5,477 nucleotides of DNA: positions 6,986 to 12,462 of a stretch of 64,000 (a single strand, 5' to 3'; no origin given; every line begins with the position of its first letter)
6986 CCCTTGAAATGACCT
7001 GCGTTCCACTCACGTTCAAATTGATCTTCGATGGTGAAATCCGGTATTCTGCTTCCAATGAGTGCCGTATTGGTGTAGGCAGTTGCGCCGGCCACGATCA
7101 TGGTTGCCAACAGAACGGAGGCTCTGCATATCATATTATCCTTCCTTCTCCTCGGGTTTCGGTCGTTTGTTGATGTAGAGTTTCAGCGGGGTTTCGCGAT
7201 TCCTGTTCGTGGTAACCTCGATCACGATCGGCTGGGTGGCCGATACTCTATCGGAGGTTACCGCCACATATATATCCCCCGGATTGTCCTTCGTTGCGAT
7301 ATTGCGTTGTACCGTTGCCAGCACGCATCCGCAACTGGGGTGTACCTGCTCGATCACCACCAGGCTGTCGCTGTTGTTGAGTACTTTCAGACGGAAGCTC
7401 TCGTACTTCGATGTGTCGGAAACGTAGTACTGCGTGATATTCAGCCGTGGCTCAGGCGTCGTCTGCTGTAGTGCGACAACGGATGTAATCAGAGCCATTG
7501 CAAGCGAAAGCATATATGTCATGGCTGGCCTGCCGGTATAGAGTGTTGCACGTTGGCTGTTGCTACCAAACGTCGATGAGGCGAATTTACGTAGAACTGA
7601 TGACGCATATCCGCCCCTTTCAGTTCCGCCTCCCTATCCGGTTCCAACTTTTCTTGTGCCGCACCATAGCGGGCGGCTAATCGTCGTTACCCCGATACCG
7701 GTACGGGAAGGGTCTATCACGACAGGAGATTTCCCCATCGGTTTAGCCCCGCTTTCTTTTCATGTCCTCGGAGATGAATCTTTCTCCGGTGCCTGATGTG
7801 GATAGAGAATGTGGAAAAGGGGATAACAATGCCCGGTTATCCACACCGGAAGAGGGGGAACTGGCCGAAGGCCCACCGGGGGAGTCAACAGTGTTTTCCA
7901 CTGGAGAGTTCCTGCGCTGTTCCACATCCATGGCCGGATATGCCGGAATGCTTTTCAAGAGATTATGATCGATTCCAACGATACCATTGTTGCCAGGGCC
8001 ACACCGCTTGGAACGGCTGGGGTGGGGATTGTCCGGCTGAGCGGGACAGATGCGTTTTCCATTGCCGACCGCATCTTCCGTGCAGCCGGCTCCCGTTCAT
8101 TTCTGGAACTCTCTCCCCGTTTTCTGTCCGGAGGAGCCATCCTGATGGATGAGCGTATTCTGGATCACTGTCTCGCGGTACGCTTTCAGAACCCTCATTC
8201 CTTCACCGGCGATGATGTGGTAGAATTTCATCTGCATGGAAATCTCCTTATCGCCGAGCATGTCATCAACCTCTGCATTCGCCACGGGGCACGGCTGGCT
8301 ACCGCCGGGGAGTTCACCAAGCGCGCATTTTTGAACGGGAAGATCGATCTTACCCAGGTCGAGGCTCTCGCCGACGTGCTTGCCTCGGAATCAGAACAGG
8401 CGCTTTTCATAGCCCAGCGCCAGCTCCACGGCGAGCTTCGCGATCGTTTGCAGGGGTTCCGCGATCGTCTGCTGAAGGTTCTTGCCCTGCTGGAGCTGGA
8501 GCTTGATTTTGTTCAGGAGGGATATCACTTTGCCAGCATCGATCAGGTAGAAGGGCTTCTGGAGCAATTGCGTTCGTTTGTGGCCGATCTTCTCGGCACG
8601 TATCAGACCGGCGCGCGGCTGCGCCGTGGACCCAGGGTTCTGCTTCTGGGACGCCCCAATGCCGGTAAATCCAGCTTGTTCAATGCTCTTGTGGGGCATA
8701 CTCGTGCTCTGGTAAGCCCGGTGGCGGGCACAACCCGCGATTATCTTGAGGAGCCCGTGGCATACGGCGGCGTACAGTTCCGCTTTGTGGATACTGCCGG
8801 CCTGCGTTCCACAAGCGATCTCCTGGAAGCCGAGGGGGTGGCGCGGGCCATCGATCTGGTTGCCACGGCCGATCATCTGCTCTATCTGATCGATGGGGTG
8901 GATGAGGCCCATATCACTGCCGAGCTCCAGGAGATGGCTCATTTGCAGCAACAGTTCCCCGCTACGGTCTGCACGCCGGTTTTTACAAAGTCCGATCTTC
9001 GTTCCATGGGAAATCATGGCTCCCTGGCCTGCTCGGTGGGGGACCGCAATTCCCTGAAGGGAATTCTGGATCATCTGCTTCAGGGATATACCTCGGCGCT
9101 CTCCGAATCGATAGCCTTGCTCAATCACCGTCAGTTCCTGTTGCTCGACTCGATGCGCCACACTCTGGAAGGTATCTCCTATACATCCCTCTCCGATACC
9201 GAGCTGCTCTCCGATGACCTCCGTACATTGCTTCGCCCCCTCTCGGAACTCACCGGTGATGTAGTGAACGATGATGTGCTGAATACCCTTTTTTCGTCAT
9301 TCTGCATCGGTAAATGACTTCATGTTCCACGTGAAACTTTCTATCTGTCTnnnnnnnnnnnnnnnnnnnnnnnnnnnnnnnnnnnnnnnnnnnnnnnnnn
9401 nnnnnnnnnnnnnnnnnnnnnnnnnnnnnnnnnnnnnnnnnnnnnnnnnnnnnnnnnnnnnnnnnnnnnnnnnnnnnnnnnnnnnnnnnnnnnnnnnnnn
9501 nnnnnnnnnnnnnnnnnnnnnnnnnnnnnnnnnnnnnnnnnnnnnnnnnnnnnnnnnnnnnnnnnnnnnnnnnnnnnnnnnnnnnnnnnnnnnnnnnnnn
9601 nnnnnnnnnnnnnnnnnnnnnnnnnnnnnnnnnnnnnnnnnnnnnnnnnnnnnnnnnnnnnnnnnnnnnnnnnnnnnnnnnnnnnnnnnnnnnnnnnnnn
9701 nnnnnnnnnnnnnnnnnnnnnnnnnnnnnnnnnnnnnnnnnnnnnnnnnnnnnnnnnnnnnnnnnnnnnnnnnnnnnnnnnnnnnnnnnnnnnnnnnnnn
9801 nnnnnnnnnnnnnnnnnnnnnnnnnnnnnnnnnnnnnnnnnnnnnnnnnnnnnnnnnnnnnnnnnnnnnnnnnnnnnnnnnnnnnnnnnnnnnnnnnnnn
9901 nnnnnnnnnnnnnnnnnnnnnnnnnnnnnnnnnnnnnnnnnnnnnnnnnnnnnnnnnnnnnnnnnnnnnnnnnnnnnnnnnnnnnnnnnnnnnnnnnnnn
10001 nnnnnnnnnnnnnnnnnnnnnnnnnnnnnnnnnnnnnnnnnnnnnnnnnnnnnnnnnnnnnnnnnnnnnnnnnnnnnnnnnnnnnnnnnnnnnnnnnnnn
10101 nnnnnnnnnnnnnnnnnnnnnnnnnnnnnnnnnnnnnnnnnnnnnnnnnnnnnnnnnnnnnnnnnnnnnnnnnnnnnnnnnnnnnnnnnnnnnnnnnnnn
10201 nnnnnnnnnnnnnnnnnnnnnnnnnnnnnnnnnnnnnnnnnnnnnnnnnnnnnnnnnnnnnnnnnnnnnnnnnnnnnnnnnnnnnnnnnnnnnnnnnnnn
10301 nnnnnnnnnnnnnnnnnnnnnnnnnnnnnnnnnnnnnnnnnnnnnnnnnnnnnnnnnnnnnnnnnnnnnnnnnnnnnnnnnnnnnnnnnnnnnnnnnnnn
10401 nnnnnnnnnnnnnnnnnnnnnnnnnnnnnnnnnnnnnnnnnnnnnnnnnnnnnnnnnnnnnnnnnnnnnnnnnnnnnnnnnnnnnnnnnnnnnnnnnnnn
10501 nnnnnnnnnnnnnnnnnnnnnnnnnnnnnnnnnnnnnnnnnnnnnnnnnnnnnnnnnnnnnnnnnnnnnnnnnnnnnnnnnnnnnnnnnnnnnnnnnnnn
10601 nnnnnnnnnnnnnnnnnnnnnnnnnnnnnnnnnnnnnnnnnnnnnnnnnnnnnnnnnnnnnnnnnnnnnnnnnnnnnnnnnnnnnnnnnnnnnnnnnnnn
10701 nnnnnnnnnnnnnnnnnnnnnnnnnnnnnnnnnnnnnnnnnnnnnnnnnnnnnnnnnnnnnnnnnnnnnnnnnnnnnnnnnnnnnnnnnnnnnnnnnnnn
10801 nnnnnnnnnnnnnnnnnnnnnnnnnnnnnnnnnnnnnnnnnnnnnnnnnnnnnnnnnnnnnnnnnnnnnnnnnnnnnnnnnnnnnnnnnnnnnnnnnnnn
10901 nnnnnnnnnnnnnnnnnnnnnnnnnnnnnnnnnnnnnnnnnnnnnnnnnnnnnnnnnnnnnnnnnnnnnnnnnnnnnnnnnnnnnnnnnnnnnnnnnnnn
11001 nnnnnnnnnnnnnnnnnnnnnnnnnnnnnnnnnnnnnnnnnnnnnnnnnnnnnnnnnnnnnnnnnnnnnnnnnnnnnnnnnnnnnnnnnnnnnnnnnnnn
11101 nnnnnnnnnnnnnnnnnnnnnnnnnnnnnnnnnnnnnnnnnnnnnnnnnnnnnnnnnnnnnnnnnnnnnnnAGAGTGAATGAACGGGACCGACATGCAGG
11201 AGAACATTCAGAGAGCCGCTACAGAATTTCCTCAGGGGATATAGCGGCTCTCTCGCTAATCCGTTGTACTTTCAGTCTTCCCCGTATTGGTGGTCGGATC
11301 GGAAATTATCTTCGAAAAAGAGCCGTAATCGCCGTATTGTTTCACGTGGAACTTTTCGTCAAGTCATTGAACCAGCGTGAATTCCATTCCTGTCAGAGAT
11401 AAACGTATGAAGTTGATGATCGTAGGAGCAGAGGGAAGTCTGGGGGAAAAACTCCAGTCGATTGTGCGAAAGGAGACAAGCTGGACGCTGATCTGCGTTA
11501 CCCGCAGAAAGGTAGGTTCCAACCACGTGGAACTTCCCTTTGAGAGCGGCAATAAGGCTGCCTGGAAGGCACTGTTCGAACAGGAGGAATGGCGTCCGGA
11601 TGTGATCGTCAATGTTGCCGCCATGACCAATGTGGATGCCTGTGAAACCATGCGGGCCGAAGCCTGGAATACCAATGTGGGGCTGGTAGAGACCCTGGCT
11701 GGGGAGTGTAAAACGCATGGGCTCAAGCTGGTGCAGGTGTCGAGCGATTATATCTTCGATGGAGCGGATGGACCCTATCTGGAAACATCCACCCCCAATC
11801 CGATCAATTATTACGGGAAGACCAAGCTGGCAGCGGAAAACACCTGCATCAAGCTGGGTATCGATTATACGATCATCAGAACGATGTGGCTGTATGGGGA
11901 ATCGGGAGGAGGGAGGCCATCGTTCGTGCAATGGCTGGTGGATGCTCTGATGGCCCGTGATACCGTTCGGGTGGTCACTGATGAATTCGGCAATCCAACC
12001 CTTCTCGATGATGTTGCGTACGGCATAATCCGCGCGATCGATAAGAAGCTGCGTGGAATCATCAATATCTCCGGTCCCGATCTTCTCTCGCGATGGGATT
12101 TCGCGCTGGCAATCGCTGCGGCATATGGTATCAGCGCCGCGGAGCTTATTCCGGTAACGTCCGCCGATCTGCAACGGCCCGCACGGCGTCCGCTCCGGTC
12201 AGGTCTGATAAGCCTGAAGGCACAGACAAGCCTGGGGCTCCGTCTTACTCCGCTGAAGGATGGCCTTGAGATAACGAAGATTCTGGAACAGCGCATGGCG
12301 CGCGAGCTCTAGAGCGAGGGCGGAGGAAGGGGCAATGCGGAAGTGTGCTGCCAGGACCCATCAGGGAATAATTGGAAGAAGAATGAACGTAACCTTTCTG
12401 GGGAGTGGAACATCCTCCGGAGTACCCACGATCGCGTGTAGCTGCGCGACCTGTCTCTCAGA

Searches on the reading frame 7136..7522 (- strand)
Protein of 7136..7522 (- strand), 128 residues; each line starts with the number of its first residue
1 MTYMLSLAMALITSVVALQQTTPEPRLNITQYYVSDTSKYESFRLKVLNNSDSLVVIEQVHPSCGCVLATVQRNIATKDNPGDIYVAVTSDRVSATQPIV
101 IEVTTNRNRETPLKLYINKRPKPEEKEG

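Call 10: search_protein_families(library=pfam, proteins=[window:7136-7522:-], max_evalue=0.001)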
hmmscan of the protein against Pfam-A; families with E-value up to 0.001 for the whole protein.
window:7136-7522:- (128 aa): 1 family
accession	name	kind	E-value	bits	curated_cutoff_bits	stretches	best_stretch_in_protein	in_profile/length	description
PF07610.17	DUF1573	-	2.9e-09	37.3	26.1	1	41-118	19-95/98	Protein of unknown function (DUF1573)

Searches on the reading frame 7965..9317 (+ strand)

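Call 10: search_protein_families(library=pfam, proteins=[window:7965-9317:+], max_evalue=0.001)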
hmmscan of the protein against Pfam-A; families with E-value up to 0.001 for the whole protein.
window:7965-9317:+ (450 aa): 6 families
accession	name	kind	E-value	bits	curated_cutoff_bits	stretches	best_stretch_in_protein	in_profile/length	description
PF10396.14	TrmE_N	-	1e-36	126.1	29.8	1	7-126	1-117/117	GTP-binding protein TrmE N-terminus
PF12631.12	MnmE_helical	-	1.6e-33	117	40.1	1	129-447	1-211/211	MnmE helical domain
PF01926.29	MMR_HSR1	-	7.4e-23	81.3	21.9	1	224-330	1-102/113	50S ribosome-binding GTPase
PF02421.24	FeoB_N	-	1.3e-09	38.2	27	1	224-312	2-89/156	Ferrous iron transport protein B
PF04548.22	AIG1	-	0.00045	20.1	27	1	224-336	2-116/212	AIG1 family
PF00025.27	Arf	-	0.00076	19.4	22.3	0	221-330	13-110/174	ADP-ribosylation factor family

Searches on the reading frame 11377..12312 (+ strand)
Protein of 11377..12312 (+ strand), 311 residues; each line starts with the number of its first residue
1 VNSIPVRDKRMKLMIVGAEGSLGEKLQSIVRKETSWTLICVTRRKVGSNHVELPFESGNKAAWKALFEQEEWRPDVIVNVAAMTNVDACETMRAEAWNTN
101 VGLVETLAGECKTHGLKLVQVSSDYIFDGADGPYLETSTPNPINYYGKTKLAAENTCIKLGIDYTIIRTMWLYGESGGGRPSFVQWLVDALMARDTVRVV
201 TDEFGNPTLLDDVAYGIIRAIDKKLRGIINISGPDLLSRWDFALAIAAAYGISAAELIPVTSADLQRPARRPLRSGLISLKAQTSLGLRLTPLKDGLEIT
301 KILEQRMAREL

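Call 10: search_protein_families(library=pfam, proteins=[window:11377-12312:+], max_evalue=0.001)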
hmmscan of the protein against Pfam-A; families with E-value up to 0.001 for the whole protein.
window:11377-12312:+ (311 aa): 6 families
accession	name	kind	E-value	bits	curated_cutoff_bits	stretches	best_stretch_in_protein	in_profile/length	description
PF04321.23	RmlD_sub_bind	-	4.5e-62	210.1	27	1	11-298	1-279/287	RmlD substrate binding domain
PF01370.27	Epimerase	-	8e-22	78.3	20.9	1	14-223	2-227/240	NAD dependent epimerase/dehydratase family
PF02719.21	Polysacc_synt_2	-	1.3e-08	34.9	20.2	1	14-163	2-155/293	Polysaccharide biosynthesis protein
PF16363.11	GDP_Man_Dehyd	-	1.1e-06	28.8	27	1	71-170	73-177/332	GDP-mannose 4,6 dehydratase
PF13460.12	NAD_binding_10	-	0.00012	22.5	27.2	1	82-179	57-153/184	NAD(P)H-binding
PF07993.18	NAD_binding_4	-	0.00013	21.6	20.1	1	75-195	90-230/258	Male sterility protein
